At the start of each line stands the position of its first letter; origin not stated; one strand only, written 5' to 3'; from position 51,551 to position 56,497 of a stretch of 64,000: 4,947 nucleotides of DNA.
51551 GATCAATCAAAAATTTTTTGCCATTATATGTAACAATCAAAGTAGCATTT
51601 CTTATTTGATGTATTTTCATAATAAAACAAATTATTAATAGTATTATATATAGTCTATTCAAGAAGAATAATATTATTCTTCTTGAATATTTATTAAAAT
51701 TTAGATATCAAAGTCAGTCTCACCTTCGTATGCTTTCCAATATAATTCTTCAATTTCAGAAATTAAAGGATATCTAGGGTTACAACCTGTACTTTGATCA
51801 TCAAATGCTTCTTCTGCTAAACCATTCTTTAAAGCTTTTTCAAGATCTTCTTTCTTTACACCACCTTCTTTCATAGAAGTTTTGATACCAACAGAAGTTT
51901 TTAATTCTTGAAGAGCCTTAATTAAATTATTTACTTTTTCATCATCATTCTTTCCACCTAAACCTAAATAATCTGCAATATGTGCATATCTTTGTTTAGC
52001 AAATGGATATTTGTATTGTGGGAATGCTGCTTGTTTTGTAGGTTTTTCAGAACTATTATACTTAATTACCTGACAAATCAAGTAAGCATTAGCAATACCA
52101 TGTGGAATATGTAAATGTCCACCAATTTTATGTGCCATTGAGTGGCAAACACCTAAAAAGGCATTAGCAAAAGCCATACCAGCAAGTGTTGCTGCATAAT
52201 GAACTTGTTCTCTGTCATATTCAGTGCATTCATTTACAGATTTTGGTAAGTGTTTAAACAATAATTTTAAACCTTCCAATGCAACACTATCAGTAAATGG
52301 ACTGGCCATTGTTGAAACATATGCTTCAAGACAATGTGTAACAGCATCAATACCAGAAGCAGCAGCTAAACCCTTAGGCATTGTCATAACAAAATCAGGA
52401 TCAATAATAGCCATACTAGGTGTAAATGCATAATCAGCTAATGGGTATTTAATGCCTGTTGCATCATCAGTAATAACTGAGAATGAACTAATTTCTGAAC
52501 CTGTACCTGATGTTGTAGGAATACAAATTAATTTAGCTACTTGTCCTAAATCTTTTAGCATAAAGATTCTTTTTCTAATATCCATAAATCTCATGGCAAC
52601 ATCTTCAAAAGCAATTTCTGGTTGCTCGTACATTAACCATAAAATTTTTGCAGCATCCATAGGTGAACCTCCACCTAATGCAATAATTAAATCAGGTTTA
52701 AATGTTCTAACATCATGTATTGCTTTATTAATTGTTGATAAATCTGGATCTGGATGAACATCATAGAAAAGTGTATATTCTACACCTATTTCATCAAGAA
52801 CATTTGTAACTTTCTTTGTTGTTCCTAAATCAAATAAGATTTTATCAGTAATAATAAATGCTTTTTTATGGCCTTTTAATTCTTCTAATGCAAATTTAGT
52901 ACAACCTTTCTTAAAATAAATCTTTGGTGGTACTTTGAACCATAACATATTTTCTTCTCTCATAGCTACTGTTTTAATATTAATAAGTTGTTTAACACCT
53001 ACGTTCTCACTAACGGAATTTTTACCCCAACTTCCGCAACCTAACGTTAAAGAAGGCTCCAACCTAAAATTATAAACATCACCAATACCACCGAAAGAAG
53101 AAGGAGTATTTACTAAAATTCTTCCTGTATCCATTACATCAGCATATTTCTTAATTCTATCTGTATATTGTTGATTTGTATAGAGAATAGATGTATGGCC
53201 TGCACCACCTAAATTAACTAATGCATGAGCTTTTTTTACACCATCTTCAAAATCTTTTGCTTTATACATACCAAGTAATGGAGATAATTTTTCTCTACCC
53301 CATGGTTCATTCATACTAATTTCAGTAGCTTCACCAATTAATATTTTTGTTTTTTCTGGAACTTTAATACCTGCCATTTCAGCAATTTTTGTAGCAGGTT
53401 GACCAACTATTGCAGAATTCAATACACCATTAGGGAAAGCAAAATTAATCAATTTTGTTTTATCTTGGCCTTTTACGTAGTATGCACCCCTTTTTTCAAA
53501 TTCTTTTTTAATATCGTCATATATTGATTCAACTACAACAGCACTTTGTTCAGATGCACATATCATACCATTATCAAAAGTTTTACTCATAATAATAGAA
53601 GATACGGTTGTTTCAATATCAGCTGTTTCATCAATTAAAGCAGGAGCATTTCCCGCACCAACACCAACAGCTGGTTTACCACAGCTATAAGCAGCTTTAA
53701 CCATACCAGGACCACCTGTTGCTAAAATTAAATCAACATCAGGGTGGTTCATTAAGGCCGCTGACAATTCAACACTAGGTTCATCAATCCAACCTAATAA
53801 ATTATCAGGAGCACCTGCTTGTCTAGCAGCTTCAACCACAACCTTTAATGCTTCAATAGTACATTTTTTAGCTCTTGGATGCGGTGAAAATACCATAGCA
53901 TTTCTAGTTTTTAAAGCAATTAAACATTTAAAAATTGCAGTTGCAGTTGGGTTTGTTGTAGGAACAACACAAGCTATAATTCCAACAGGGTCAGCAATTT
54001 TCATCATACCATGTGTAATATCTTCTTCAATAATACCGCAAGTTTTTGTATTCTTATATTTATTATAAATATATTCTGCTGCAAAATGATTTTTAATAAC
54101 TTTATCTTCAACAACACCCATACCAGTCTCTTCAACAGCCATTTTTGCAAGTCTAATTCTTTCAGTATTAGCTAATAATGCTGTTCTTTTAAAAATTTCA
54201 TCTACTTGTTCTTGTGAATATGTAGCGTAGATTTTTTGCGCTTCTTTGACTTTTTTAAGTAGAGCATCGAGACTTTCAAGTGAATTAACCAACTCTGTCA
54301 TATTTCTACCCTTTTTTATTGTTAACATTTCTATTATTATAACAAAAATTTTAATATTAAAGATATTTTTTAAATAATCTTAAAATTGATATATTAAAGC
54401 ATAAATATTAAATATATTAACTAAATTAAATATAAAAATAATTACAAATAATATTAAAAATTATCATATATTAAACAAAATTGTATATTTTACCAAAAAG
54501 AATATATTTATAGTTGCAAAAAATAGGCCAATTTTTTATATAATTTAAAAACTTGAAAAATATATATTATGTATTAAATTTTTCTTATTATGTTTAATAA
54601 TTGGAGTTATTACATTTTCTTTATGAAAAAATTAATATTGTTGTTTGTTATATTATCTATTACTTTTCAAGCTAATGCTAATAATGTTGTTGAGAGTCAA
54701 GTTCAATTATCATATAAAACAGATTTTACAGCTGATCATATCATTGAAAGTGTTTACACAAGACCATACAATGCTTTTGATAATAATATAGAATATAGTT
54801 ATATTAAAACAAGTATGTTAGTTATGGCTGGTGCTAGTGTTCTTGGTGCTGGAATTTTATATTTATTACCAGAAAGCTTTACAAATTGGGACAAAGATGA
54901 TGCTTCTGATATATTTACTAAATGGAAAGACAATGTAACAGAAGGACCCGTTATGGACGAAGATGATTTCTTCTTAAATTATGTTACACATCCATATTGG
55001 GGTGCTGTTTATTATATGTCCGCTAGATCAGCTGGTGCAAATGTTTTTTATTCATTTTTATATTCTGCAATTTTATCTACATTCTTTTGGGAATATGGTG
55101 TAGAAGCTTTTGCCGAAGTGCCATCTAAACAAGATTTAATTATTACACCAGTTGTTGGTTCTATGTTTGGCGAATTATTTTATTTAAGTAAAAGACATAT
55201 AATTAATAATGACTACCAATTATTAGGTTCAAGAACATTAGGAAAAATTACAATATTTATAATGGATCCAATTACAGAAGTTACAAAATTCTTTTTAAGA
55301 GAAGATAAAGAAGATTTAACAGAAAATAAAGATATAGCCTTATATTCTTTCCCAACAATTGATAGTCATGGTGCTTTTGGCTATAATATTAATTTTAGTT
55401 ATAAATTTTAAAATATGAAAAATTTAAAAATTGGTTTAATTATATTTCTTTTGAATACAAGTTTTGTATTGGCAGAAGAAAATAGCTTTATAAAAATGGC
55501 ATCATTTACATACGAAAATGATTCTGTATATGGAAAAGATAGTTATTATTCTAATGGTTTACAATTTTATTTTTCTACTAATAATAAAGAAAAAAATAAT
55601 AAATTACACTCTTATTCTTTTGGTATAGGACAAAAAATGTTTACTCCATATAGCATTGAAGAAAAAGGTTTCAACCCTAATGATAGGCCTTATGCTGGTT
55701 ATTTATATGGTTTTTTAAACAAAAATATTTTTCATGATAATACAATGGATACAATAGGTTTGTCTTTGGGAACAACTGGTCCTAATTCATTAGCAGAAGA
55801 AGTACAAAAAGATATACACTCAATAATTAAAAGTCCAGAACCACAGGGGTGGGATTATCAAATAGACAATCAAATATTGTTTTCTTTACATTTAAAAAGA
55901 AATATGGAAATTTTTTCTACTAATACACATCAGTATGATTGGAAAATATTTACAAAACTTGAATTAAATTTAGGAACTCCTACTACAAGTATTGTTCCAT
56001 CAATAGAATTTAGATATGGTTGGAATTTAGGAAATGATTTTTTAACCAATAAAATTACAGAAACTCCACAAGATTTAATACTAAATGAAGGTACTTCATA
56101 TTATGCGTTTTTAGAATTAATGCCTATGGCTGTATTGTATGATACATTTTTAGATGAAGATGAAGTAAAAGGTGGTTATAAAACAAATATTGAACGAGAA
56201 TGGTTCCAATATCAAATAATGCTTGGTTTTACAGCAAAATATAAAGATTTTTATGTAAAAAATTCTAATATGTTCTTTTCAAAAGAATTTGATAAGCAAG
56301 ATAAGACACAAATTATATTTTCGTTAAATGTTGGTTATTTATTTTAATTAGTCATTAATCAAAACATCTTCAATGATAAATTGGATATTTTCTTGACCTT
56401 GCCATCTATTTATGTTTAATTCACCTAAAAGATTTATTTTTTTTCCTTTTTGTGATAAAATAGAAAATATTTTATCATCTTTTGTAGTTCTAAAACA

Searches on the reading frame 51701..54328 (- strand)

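Call 34: search_protein_families(library=pfam, proteins=[window:51701-54328:-], max_evalue=0.00001)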
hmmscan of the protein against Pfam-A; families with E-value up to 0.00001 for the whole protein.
window:51701-54328:- (875 aa): 4 families
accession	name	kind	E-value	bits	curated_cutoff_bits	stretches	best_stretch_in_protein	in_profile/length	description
PF25137.1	ADH_Fe_C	-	2e-54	184.6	27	1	656-867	2-194/194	Fe-containing alcohol dehydrogenase family, C-terminal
PF00465.25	Fe-ADH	-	1.1e-46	158.9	31.3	1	467-644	1-168/168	Iron-containing alcohol dehydrogenase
PF00171.27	Aldedh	-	4.3e-30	105.1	23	1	18-281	29-293/461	Aldehyde dehydrogenase family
PF13685.12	Fe-ADH_2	-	1.9e-07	31.6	28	1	482-564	15-94/149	Iron-containing alcohol dehydrogenase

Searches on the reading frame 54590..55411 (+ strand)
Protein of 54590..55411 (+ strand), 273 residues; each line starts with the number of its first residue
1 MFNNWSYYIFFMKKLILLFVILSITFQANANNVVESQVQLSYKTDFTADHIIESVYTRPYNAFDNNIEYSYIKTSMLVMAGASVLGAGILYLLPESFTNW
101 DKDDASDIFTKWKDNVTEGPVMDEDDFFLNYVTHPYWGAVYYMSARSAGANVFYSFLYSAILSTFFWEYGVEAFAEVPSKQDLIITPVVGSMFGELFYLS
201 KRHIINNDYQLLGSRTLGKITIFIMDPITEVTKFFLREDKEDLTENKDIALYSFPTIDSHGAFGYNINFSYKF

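Call 35: search_protein_families(library=pfam, proteins=[window:54590-55411:+], max_evalue=0.00001)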
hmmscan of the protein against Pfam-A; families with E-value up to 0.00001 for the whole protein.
window:54590-55411:+ (273 aa): 1 family
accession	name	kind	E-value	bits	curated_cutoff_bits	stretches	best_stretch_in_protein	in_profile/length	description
PF13084.11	DUF3943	-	3.7e-39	133.3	27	1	119-228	1-108/108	Domain of unknown function (DUF3943)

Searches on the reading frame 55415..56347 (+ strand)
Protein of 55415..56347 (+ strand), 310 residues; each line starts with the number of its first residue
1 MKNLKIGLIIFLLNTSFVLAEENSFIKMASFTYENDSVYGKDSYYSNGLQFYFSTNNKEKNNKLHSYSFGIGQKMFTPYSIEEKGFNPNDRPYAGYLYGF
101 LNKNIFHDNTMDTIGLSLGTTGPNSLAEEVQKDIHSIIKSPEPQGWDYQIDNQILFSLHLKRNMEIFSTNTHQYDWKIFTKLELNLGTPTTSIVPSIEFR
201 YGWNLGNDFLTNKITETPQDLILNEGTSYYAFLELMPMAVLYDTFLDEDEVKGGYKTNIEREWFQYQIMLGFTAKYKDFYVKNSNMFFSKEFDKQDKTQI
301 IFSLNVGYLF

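Call 35: search_protein_families(library=pfam, proteins=[window:55415-56347:+], max_evalue=0.00001)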
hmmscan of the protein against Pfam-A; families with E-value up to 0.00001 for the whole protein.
window:55415-56347:+ (310 aa): 1 family
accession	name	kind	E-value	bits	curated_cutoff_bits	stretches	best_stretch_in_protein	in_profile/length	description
PF09982.15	LpxR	-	1.1e-68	232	26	1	12-308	6-321/323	Outer membrane protein LpxR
